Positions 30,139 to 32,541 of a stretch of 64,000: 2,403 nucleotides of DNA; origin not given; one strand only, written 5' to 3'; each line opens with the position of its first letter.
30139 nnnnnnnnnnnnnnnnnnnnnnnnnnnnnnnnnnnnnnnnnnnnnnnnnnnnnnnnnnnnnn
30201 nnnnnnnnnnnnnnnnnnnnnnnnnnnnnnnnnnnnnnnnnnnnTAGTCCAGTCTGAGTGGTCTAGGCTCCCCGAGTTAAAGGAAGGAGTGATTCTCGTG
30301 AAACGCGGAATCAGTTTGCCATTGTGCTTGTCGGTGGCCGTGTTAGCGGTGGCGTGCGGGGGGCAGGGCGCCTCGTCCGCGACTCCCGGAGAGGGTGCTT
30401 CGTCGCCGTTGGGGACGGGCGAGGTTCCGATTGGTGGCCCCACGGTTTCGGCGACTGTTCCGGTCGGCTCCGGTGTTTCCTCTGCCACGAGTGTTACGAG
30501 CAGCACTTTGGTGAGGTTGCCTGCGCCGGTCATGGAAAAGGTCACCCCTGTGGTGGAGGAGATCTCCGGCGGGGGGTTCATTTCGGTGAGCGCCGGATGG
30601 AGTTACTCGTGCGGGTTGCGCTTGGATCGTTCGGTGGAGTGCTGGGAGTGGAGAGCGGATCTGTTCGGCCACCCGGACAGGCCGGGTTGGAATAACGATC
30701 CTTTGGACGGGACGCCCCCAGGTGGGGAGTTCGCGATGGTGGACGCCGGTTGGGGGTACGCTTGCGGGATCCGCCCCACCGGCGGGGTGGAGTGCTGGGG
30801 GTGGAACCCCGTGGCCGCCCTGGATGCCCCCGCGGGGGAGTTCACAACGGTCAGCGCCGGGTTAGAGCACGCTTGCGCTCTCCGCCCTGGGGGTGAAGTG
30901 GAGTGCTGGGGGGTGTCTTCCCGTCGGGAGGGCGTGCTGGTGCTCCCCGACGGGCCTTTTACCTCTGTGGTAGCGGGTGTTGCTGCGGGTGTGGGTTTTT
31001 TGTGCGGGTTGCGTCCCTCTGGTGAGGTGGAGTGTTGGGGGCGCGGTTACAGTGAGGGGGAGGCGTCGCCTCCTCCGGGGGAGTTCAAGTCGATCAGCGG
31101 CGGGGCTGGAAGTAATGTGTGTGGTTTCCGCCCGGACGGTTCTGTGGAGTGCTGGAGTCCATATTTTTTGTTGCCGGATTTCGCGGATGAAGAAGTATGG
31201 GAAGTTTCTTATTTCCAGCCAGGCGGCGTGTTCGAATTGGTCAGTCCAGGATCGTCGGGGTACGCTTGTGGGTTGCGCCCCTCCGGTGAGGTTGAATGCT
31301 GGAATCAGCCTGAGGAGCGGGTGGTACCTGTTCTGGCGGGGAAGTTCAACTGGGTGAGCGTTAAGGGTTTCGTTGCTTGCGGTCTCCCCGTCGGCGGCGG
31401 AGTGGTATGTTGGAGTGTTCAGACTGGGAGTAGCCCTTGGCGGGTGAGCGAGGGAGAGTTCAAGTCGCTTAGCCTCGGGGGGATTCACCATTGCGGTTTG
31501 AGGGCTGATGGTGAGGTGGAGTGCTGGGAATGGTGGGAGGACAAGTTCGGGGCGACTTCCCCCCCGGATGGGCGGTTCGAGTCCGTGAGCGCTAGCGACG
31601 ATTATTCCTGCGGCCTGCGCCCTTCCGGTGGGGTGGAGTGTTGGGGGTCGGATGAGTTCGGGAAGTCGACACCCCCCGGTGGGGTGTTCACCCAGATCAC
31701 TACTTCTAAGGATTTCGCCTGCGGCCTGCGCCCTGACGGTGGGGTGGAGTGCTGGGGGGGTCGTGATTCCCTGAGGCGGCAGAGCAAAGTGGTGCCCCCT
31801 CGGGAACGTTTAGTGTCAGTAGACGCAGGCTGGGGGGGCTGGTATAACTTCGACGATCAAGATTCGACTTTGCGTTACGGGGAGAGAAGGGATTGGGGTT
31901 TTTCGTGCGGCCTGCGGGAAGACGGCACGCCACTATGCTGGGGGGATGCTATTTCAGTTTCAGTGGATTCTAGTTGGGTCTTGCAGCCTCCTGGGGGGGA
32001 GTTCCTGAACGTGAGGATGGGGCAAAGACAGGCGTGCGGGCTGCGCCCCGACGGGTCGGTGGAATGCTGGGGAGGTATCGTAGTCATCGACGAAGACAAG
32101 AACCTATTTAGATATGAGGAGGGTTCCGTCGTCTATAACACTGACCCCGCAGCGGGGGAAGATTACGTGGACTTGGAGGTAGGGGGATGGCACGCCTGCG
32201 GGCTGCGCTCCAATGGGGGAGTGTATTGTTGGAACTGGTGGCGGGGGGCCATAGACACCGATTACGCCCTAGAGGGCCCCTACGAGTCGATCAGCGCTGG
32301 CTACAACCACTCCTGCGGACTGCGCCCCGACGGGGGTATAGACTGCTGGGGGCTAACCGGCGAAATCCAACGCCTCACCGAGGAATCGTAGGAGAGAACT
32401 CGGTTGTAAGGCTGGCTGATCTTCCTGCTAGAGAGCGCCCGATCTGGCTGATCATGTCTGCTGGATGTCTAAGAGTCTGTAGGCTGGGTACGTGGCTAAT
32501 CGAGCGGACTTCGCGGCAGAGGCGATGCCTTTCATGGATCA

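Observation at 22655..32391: Three consecutive exported-protein genes downstream of tRNA-Thr form a candidate uncharacterised cell-surface module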

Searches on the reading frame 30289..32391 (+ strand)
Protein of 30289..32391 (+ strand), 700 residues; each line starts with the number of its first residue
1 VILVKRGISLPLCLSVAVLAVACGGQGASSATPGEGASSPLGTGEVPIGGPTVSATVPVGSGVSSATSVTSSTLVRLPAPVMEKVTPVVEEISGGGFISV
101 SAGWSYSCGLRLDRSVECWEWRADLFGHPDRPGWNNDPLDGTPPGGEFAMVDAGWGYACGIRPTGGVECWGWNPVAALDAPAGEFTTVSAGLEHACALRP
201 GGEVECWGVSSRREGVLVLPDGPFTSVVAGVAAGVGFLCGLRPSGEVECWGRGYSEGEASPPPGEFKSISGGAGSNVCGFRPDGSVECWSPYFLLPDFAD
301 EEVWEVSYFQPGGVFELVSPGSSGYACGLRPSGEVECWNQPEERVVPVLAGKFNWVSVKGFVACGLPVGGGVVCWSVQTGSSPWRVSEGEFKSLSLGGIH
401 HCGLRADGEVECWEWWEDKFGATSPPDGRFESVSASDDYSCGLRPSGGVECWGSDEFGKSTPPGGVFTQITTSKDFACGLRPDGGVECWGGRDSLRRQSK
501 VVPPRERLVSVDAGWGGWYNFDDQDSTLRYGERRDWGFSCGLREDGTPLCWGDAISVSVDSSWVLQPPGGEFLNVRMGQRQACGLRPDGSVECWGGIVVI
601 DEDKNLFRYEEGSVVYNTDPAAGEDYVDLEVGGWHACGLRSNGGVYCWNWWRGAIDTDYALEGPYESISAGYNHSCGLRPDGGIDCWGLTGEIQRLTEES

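Call 9: search_protein_families(library=pfam, proteins=[window:30289-32391:+], max_evalue=0.01)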
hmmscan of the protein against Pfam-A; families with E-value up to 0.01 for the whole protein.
window:30289-32391:+ (700 aa): 2 families
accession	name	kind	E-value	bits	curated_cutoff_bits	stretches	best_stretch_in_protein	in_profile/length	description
PF13540.12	RCC1_2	-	4.9e-36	122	22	4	667-689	3-25/30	Regulator of chromosome condensation (RCC1) repeat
PF25390.1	WD40_RLD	-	1.5e-15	57.9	150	3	174-257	77-172/363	RCC1-like domain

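Call 10: search_protein_families(library=ncbifam, proteins=[window:30289-32391:+], max_evalue=0.01)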
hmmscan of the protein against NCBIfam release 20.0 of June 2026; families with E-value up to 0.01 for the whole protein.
window:30289-32391:+ (700 aa): 0 families

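Call 12: find_homologous_proteins(query=window:30289-32391:+)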
Query window:30289-32391:+ (700 aa): 1219 proteins with E <= 0.001 among 8000 candidates; the best 120 are listed.
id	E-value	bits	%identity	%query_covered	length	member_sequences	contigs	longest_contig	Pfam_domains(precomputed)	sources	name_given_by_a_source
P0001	0.0e+0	1638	100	100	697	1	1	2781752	PF13540.13,PF25390.2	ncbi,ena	-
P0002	0.0e+0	1242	80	100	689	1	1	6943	PF13540.13,PF25390.2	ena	-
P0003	0.0e+0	1148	74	96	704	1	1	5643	PF13540.13,PF25390.2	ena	-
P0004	1.9e-292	991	71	87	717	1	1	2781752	PF13540.13,PF25390.2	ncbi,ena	-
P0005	8.2e-270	916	64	98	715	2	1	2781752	PF13540.13,PF25390.2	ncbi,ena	-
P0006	6.7e-221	754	58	87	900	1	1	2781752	PF13540.13,PF25390.2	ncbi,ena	-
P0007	3.9e-218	745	57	91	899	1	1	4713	PF13540.13,PF25390.2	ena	-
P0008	2.5e-204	699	55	87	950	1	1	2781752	PF13540.13,PF25390.2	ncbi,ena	-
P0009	7.2e-186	638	51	89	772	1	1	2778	PF13540.13,PF25390.2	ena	-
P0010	9.6e-176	604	48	89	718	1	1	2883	PF13540.13,PF25390.2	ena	-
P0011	2.0e-169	584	49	89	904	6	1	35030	PF13540.13,PF25390.2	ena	-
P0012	4.7e-155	536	57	65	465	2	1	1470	PF13540.13,PF25390.2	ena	-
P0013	8.6e-149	515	46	85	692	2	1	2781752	PF13540.13,PF25390.2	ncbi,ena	-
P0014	2.4e-146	507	48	85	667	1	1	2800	PF13540.13,PF25390.2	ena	-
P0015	3.2e-144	500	46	89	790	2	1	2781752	PF13540.13,PF25390.2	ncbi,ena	-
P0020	4.1e-132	460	42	98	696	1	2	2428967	PF13540.13,PF25390.2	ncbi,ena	-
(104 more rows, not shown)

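Call 13: find_encoding_contigs(protein=P0001, flank=10000, max_places=5)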
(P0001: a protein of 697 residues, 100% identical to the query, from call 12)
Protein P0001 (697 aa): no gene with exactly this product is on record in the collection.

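Call 14: find_encoding_contigs(protein=P0002, flank=10000, max_places=5)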
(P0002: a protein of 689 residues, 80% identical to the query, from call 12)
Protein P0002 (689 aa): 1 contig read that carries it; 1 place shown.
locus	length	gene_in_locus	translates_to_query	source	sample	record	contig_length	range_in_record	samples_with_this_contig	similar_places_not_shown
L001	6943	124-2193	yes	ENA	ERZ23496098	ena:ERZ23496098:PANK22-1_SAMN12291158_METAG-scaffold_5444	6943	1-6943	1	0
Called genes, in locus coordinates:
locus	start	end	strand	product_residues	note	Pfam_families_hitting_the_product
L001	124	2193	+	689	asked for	PF25390:WD40_RLD (faint), PF13540:RCC1_2 (weak)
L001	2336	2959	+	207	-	PF04542:Sigma70_r2, PF22029:PhyR_sigma2 (weak), PF08281:Sigma70_r4_2, PF04545:Sigma70_r4, PF22233:PhyR_sigma-like (weak)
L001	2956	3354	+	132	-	-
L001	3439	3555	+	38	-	-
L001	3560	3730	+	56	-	-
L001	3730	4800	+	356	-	PF10103:Zincin_2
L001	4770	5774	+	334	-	PF01171:ATP_bind_3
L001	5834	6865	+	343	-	PF00809:Pterin_bind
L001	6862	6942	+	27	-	?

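Call 15: find_encoding_contigs(protein=P0003, flank=10000, max_places=5)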
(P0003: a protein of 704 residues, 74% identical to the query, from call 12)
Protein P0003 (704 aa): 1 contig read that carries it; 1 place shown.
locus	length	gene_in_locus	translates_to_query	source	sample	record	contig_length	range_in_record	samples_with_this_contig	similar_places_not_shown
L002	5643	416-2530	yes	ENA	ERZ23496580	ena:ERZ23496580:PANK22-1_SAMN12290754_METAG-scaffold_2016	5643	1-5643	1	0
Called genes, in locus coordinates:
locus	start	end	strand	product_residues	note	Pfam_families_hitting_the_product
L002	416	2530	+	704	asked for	PF25390:WD40_RLD (faint), PF13540:RCC1_2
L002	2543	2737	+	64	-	-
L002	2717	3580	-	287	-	PF19656:DUF6159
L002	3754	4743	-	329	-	PF08240:ADH_N, PF00107:ADH_zinc_N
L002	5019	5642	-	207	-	?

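Call 60: list_cluster_members(proteins=[P0001, P0004, P0125, P0128, P0146, P0147, P0148, P0150, P0151, P0020])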
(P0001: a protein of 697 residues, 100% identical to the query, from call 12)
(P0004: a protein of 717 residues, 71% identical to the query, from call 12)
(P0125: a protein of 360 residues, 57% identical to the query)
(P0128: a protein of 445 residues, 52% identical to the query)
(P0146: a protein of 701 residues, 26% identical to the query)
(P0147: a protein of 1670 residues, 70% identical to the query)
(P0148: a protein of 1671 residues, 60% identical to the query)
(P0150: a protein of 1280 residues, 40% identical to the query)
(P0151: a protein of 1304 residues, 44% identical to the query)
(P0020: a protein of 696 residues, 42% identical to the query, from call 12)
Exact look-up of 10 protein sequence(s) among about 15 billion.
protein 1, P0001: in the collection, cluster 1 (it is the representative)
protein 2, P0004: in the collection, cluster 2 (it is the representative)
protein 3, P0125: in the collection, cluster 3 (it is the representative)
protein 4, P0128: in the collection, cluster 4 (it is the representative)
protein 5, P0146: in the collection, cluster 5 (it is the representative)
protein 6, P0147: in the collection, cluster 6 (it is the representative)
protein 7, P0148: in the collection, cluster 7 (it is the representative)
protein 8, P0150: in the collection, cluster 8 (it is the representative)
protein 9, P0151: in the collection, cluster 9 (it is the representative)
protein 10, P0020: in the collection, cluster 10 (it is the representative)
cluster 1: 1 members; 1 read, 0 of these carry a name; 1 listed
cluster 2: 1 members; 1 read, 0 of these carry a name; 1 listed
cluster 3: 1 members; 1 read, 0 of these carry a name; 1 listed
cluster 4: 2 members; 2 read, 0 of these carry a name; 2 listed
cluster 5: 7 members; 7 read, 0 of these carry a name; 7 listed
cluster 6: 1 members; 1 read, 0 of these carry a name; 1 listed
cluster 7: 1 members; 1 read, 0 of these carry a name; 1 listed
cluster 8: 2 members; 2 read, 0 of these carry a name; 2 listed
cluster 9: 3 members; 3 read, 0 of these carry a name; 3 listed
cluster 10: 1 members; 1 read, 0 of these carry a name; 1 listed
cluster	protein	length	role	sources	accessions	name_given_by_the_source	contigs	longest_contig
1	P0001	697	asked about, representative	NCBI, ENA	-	-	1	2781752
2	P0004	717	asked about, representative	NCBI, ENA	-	-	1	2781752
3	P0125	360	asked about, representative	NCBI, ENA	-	-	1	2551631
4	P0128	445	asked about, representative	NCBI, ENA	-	-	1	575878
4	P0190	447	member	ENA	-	-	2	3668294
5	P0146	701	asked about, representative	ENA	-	-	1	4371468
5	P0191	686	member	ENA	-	-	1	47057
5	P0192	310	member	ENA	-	-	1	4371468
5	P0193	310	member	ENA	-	-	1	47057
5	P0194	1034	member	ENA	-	-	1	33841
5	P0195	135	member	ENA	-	-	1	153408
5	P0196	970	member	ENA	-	-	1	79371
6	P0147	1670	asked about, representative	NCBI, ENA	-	-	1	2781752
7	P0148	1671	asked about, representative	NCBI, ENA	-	-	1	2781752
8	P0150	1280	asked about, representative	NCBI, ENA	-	-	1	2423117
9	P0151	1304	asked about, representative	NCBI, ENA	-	-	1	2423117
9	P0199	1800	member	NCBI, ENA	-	-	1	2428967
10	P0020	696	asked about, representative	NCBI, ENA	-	-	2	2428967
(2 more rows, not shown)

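Call 61: find_encoding_contigs(protein=P0199, flank=10000, max_places=3)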
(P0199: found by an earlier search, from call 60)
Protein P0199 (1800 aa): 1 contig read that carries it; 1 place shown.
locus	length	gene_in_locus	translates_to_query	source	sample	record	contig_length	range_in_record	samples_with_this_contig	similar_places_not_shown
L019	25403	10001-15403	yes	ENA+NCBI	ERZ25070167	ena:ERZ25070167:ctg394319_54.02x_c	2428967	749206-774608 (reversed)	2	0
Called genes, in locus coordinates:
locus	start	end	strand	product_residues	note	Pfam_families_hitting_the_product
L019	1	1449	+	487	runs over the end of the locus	PF03193:RsgA_GTPase (faint), PF01926:MMR_HSR1, PF02421:FeoB_N, PF04548:AIG1 (weak), PF00009:GTP_EFTU, PF01926:MMR_HSR1, PF02421:FeoB_N, PF14714:KH_dom-like, +4 more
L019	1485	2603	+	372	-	PF07228:SpoIIE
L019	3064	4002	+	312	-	PF06574:FAD_syn, PF01687:Flavokinase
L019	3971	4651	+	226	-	PF00300:His_Phos_1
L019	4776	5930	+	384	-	PF02608:Bmp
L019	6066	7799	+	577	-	PF00005:ABC_tran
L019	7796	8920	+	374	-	PF02653:BPD_transp_2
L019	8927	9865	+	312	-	PF02653:BPD_transp_2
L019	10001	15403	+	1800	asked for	PF00041:fn3 (weak), PF16656:Pur_ac_phosph_N (faint), PF25059:FN3_DSCAM-DSCAML_C (faint), PF00041:fn3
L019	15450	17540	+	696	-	PF25390:WD40_RLD (faint), PF13540:RCC1_2 (faint)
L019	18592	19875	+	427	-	PF25390:WD40_RLD, PF13540:RCC1_2 (weak)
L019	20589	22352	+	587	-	PF25390:WD40_RLD (faint), PF13540:RCC1_2 (faint)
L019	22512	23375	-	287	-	PF19656:DUF6159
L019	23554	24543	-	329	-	PF08240:ADH_N, PF00107:ADH_zinc_N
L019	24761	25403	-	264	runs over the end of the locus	-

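Call 84: predict_structure(alignment_id=A2)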
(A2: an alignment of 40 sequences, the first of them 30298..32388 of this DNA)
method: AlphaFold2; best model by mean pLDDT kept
length: 697 residues; sequences in the alignment: 40
mean_pLDDT: 78.2   pTM: 0.70
mean pLDDT of the five models: 78.2, 77.7, 76.6, 76.4, 75.8
residues with pLDDT >= 90: 315; 70-90: 209; 50-70: 48; < 50: 125
segments of 3 or more residues with pLDDT < 50: 1-90, 121-127, 416-418, 517-530, 554-557, 695-697
pLDDT, mean of each block of 10 residues (from residue 1): 36 38 31 32 33 31 33 32 39 88 92 84 50 81 96 95 94 91 94 96 85 85 91 90 91 80 91 91 87 56 83 90 92 82 89 92 93 84 89 89 94 59 93 93 96 89 96 94 88 79 93 59 36 83 92 55 89 92 94 82 79 65 91 92 83 80 93 93 85 52
secondary structure, 60 per line:
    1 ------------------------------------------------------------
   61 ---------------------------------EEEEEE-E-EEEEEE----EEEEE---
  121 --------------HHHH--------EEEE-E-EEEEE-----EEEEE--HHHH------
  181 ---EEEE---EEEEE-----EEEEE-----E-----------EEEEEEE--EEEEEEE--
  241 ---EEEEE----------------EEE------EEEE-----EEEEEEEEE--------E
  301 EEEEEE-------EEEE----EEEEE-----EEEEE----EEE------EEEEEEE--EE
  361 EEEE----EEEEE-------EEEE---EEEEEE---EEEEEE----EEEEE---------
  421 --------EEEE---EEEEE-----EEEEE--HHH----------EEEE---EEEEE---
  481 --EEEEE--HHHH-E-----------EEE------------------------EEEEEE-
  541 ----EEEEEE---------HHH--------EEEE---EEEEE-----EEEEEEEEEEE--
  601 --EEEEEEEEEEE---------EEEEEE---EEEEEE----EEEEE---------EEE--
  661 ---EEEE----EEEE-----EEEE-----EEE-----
elements in order (helices of 4 or more, strands of 3 or more residues): E94-99 E103-108 E113-117 H135-138 E147-150 E154-158 E164-168 H171-174 E184-187 E191-195 E201-205 E223-229 E232-238 E244-248 E265-267 E274-277 E283-291 E300-306 E314-317 E322-326 E332-336 E341-343 E350-356 E359-364 E369-373 E381-384 E388-393 E397-402 E407-411 E429-432 E436-440 E446-450 E466-469 E473-477 E483-487 H490-493 E507-509 E534-539 E545-550 E571-574 E578-582 E588-598 E603-613 E623-628 E632-637 E642-646 E656-658 E664-667 E672-675 E681-684 E690-692
